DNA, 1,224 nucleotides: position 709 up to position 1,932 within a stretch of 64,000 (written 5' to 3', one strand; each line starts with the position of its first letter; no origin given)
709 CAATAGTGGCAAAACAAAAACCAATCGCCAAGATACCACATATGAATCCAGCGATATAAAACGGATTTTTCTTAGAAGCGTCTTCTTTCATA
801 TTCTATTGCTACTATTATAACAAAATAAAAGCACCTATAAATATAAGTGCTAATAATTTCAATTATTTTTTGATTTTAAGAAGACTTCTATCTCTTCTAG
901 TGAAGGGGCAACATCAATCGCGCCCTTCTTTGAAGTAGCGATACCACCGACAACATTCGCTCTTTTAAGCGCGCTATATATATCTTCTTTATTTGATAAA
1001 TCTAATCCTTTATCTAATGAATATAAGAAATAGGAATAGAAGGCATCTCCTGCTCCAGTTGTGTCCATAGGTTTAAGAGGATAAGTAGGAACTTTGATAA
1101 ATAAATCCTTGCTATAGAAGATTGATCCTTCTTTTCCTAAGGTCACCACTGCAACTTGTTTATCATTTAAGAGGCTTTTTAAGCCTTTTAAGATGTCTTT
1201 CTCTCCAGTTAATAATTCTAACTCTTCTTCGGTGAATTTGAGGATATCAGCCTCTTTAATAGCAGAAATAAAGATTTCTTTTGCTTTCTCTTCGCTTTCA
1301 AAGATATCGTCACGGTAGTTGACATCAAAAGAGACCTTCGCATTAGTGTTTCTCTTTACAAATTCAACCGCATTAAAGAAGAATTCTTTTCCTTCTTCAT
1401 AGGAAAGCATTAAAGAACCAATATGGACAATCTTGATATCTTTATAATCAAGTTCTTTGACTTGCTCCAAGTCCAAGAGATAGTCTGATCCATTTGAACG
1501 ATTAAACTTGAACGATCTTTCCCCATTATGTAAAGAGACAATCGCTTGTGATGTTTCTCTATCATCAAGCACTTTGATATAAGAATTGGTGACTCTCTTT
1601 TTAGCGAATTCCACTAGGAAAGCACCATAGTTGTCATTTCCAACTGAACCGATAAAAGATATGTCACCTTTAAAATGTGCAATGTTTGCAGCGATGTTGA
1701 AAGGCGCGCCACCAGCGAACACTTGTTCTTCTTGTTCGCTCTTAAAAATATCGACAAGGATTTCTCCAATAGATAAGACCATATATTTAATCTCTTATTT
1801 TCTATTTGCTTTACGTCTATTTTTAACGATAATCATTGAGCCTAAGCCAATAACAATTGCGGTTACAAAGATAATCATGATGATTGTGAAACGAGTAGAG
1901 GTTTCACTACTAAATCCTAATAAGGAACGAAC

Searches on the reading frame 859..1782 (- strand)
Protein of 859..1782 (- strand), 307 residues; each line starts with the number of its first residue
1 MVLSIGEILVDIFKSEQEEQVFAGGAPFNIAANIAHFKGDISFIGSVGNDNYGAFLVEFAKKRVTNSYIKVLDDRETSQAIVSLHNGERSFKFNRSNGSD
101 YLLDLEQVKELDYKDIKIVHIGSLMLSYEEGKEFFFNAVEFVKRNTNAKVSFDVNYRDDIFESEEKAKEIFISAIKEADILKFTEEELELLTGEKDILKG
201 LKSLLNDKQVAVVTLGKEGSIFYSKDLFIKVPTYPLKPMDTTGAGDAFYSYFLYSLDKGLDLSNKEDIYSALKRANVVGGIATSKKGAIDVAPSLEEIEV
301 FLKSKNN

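Call 47: find_encoding_contigs(protein=window:859-1782:-, flank=10000, max_places=1)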
Protein window:859-1782:- (307 aa): 18 contigs read that carry it; 1 place shown.
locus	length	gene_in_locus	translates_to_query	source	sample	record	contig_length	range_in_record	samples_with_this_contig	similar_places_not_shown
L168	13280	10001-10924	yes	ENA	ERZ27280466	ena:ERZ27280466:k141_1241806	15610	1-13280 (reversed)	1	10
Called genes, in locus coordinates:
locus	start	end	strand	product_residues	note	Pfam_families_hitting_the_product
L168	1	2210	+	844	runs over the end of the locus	PF13385:Laminin_G_3, PF00251:Glyco_hydro_32N, PF08244:Glyco_hydro_32C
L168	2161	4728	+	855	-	-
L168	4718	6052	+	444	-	PF00251:Glyco_hydro_32N, PF08244:Glyco_hydro_32C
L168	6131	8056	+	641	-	-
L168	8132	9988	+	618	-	-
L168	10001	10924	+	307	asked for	PF00294:PfkB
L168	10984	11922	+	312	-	PF07885:Ion_trans_2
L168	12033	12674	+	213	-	PF01522:Polysacc_deac_1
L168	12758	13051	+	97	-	PF02604:PhdYeFM_antitox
